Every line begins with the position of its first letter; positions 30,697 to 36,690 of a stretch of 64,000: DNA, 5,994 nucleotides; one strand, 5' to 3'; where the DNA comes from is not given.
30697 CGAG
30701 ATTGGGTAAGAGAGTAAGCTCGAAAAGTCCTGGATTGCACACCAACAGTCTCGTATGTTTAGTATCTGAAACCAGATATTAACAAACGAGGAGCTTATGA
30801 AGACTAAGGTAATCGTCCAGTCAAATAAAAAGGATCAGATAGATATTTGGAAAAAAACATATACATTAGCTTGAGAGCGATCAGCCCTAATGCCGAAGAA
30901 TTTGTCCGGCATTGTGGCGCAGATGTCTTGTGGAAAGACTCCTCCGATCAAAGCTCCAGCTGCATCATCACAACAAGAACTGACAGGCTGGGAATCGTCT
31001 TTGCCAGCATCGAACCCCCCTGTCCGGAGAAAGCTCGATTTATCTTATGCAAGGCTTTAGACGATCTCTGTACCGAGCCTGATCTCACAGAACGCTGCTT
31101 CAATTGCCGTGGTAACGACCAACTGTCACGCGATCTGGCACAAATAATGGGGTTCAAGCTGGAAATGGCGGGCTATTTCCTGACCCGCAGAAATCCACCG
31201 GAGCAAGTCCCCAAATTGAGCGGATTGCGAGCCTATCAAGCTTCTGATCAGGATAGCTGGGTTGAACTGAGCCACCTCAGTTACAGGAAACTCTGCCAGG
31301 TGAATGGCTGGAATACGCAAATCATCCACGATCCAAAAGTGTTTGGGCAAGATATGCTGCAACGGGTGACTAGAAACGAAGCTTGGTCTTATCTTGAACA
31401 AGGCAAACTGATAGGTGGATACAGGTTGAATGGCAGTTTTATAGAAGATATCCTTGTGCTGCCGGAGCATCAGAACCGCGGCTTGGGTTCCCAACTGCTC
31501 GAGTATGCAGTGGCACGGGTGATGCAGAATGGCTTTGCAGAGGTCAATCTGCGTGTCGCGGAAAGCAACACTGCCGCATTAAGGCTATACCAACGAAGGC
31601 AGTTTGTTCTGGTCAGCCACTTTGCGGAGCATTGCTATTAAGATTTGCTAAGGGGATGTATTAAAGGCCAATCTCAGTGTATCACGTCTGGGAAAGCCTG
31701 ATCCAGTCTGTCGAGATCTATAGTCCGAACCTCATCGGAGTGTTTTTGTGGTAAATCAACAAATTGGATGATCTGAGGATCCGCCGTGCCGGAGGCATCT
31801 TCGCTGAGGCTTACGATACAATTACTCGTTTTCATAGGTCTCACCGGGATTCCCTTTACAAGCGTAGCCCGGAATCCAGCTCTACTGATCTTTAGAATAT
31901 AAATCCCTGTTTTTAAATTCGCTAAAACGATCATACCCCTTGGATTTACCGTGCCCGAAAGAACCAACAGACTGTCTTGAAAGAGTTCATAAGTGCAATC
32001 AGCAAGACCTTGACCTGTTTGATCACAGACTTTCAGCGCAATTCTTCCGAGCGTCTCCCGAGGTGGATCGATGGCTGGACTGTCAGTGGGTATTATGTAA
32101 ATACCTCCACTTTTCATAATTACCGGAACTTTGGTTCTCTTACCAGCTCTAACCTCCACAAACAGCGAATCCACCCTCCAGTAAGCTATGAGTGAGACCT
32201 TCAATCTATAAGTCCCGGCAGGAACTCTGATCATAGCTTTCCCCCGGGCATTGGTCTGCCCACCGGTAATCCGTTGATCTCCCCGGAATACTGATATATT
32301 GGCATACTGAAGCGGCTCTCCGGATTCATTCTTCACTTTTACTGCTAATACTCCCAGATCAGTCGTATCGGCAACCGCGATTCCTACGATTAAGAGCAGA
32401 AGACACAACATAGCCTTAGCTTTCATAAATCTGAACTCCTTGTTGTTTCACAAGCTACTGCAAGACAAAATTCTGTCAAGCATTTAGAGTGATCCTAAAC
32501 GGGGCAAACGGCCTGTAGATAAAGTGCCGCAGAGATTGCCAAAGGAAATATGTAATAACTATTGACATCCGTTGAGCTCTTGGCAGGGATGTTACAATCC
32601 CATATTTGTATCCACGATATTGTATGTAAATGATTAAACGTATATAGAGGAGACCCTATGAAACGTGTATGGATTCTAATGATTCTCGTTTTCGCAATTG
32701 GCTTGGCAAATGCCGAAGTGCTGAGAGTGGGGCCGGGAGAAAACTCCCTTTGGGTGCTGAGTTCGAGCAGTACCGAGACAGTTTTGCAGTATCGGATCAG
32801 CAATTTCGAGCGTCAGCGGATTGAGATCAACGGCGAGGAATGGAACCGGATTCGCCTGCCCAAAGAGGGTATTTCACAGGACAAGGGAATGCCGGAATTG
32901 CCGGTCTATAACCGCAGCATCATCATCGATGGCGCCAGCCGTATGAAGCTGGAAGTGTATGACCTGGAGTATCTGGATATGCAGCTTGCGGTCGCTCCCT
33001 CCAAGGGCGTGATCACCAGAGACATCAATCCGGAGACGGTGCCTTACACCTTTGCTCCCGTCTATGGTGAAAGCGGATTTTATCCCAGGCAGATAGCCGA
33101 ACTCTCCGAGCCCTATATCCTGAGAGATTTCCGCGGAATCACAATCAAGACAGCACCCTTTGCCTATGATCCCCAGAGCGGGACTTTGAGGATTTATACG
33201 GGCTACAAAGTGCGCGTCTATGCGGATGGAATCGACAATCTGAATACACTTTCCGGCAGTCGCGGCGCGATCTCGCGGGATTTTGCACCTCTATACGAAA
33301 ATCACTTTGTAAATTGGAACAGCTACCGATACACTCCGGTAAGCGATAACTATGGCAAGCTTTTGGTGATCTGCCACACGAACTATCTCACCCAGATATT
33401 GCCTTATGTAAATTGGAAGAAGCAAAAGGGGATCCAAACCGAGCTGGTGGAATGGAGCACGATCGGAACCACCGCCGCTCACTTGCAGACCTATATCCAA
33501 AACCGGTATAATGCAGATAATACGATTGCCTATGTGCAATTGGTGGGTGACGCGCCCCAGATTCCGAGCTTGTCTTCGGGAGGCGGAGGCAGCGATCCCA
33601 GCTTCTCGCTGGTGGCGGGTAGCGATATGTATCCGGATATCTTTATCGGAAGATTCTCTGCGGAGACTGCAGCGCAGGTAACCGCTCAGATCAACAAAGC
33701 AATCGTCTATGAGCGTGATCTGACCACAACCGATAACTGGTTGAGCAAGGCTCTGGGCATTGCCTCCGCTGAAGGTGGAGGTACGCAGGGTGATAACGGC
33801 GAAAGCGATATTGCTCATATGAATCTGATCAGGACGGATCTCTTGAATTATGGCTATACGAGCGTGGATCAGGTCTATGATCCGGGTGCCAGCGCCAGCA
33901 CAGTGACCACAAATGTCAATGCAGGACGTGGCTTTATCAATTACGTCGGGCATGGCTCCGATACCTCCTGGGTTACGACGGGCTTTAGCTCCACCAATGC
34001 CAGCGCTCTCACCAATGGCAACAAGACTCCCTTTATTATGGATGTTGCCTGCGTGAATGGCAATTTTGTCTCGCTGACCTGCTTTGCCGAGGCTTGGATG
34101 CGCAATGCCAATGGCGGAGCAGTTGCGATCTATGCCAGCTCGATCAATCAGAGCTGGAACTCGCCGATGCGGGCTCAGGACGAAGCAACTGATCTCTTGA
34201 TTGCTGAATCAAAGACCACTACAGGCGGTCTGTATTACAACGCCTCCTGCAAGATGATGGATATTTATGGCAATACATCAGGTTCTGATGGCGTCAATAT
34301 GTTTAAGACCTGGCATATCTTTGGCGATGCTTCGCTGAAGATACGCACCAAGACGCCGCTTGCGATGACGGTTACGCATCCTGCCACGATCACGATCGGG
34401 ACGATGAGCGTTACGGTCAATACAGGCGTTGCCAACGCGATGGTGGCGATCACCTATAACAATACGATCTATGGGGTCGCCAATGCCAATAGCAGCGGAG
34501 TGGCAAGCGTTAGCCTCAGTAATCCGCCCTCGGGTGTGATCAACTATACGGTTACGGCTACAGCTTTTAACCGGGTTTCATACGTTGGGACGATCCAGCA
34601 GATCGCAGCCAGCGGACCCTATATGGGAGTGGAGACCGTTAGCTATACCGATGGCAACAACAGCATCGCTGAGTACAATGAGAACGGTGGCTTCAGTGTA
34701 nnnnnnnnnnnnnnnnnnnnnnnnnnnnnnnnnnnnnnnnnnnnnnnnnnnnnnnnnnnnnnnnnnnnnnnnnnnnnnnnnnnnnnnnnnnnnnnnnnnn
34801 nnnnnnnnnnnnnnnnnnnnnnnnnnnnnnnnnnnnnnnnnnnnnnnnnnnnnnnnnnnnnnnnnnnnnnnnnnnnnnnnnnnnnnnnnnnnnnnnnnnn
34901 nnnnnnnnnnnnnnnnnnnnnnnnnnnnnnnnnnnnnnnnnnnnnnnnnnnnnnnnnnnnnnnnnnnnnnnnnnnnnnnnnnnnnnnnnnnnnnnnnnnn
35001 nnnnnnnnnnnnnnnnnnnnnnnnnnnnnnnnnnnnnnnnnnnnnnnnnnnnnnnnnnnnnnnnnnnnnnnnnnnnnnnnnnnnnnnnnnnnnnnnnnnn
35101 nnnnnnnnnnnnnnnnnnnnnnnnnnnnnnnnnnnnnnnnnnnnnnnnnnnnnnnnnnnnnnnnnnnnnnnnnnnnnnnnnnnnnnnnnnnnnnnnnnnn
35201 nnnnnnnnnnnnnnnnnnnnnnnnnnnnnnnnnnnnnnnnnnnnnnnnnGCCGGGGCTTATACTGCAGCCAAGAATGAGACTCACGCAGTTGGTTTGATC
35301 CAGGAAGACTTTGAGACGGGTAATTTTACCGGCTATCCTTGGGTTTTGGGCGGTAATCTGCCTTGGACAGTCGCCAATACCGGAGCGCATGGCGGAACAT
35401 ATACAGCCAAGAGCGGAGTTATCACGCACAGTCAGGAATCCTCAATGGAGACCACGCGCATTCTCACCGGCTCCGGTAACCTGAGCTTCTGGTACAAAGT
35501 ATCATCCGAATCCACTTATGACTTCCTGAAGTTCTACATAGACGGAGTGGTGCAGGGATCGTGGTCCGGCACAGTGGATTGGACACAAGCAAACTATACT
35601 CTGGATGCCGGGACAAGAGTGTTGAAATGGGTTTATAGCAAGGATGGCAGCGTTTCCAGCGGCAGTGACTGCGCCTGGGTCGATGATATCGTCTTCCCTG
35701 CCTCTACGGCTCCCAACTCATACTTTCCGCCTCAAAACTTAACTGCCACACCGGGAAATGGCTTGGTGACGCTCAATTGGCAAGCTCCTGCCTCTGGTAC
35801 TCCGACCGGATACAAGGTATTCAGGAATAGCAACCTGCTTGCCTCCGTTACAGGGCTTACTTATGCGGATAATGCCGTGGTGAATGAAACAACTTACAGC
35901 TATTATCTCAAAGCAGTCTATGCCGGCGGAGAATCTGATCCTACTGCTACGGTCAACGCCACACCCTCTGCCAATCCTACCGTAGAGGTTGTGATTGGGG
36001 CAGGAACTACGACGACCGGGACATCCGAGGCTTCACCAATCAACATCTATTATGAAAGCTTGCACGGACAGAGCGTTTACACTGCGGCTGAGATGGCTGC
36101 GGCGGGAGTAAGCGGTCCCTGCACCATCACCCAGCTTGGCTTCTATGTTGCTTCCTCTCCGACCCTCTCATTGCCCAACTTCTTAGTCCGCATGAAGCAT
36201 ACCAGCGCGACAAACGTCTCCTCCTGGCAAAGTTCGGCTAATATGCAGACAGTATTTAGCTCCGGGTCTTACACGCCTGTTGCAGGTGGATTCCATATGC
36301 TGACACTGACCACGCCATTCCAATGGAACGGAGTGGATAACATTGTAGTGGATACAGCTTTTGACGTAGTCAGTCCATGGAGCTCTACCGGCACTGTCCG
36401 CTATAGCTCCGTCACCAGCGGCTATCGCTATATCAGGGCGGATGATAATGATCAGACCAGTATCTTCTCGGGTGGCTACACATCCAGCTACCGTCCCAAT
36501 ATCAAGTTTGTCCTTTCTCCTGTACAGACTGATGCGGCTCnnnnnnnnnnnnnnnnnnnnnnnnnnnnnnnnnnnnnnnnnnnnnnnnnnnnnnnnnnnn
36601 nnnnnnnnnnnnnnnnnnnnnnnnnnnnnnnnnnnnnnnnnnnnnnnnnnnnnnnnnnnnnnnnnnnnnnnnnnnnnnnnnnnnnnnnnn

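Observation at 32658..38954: Gingipain-type C25 peptidase and PPAD-type peptidylarginine deiminase fused in one 2098-aa secreted protein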

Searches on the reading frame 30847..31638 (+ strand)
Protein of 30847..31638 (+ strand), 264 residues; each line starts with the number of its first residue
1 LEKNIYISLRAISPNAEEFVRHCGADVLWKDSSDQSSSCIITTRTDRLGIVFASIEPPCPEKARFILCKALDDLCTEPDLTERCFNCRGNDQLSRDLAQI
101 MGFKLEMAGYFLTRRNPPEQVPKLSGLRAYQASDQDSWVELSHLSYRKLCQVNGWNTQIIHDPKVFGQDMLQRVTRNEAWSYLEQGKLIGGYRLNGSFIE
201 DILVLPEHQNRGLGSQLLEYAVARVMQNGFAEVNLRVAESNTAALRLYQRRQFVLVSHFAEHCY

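Call 18: search_protein_families(library=pfam, proteins=[window:30847-31638:+], max_evalue=0.001)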
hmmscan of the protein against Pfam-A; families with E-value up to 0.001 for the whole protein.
window:30847-31638:+ (264 aa): 4 families
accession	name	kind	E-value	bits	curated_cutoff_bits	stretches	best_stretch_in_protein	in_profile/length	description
PF00583.31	Acetyltransf_1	-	8.4e-14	52.3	20.7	1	175-251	31-114/116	Acetyltransferase (GNAT) family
PF13508.13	Acetyltransf_7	-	4.1e-10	40.3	27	1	179-254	5-83/84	Acetyltransferase (GNAT) domain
PF08445.16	FR47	-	5.5e-08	33.1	22.1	1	193-253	18-77/86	FR47-like protein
PF13673.13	Acetyltransf_10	-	9.6e-08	32.5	23.6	1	170-256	22-110/128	Acetyltransferase (GNAT) domain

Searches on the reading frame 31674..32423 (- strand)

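Call 18: search_protein_families(library=pfam, proteins=[window:31674-32423:-], max_evalue=0.001)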
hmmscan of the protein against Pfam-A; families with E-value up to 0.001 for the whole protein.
window:31674-32423:- (249 aa): 3 families
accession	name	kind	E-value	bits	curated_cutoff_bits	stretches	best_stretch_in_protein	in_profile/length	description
PF13620.12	CarboxypepD_reg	-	9.6e-17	61.6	32.3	1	27-102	3-80/82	Carboxypeptidase regulatory-like domain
PF13715.12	CarbopepD_reg_2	-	7e-08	32.8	32.2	1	30-105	5-78/88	CarboxypepD_reg-like domain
PF17802.7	SpaA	-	1.1e-05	25.9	23.1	0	28-75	6-57/91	Prealbumin-like fold domain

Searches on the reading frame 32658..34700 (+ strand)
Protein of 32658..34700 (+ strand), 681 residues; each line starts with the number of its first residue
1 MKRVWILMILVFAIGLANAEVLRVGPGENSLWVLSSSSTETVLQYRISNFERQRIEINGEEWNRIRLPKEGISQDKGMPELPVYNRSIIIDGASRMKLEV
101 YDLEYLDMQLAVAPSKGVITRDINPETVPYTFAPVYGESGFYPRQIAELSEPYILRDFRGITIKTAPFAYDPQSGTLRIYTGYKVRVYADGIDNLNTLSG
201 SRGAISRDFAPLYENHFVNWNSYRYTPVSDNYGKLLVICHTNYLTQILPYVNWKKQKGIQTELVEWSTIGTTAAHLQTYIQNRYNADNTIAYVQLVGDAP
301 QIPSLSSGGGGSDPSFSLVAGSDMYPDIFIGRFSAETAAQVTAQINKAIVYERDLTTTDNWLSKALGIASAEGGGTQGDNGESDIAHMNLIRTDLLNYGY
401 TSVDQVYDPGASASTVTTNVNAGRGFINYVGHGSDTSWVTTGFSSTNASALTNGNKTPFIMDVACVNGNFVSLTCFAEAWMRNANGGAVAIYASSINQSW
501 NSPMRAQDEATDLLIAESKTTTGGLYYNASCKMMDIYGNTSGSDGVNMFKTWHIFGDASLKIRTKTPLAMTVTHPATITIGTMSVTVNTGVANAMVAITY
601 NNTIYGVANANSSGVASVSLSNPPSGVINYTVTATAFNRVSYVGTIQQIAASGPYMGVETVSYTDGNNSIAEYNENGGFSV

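Call 6: search_solved_structures(query=window:32658-34700:+, max_evalue=0.01, show_alignments=3)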
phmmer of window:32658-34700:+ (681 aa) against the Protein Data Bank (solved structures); distinct sequences matched with E-value up to 0.01: 6.
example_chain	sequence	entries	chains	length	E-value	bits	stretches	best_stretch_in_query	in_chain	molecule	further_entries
4ief_B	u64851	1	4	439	1.4e-92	314.1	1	225-646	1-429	Gingipain R2 Mature Domain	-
1cvr_A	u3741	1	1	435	4.8e-92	312.3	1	225-646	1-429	GINGIPAIN R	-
4ief_A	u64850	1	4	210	6.2e-31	110.4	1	32-222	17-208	Gingipain R2 Pro-Domain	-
4rbm_A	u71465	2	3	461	9.9e-31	109.7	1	234-654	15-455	Lys-gingipain W83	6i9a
4tkx_L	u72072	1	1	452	2.7e-30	108.3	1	234-649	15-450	Lys-gingipain W83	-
5mun_A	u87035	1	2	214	9.7e-06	27.1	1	44-214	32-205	Lys-gingipain W83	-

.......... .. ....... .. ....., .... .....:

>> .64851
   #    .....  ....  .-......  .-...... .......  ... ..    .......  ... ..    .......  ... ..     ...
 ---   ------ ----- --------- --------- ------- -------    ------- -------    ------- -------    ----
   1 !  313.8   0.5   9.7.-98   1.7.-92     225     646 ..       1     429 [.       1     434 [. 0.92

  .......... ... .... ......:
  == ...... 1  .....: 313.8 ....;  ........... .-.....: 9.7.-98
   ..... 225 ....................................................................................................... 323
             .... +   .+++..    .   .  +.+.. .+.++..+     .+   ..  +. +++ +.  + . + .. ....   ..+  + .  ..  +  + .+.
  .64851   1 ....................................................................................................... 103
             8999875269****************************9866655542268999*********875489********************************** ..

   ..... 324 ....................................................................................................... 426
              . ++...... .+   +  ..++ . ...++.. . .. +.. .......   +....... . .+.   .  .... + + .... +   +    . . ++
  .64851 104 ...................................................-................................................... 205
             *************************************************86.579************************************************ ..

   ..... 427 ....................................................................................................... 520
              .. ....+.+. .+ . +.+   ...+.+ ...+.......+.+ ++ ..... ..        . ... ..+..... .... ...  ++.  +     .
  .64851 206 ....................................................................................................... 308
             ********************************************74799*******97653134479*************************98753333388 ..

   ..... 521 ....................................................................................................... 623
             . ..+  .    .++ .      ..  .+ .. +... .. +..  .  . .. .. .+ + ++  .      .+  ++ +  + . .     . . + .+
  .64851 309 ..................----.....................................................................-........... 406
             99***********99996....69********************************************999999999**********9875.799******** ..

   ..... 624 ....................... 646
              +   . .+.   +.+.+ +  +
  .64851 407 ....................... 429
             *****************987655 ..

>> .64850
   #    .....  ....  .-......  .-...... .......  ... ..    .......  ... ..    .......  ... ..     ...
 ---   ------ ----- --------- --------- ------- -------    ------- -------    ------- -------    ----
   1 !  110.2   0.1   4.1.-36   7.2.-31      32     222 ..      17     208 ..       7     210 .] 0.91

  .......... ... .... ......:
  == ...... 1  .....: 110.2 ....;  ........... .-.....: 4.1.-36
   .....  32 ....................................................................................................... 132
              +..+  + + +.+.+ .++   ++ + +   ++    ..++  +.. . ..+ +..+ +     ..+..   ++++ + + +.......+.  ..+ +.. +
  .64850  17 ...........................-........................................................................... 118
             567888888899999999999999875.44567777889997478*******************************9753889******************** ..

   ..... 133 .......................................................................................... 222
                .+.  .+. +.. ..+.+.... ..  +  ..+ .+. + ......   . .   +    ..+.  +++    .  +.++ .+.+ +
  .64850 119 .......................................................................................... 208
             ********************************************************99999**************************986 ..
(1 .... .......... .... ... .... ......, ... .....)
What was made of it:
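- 32715..33329 (+): Gingipain pro-domain (aa 20-224), ending at the invariant R224|Y225. RgpB pro-domain 4ief_A, 6e-31 (call 6).
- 34353..34607 (+): C25 C-terminal Ig-like domain (aa 566-650). It aligns with the RgpB IgSF domain to residue 429 (call 6).
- On Peptidase family C25, gingipain-R type: RgpB scores 1.4e-92 against Kgp 1e-30 (call 6). 4ief_A, 6e-31 (call 6).
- Checked: RgpB 1.4e-92, RgpB pro-domain 6e-31 (call 6)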

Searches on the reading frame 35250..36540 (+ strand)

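Call 61: search_solved_structures(query=window:35250-36540:+, max_evalue=1)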
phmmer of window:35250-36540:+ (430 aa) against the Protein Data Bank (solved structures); distinct sequences matched with E-value up to 1: 3.
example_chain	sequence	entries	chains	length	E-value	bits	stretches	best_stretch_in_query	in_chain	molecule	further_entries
1k85_A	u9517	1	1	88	0.0017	20.7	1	160-230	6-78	CHITINASE A1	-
4q8r_A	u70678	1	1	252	0.39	12.9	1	11-116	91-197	Phosphate ABC transporter, phosphate-binding protein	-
4gd5_A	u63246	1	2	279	0.47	12.6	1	12-116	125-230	Phosphate ABC transporter, phosphate-binding protein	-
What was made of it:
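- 34608..36869 (+): Variable beta-sandwich spacer or binding modules (aa 651-1404): CARDB/DUF11-like, a lectin/MAM-like module, fn3 (aa 1024-1100), an unassigned module (aa 1106-1290), and a HYDIN/BACON-type Ig (aa 1296-1392). The PDB sequence search found nothing informative beyond an fn3 hit (call 61).
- Tried and rejected: A PDB sequence search of the middle modules (aa 865-1294) gave only an fn3 hit (call 61).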
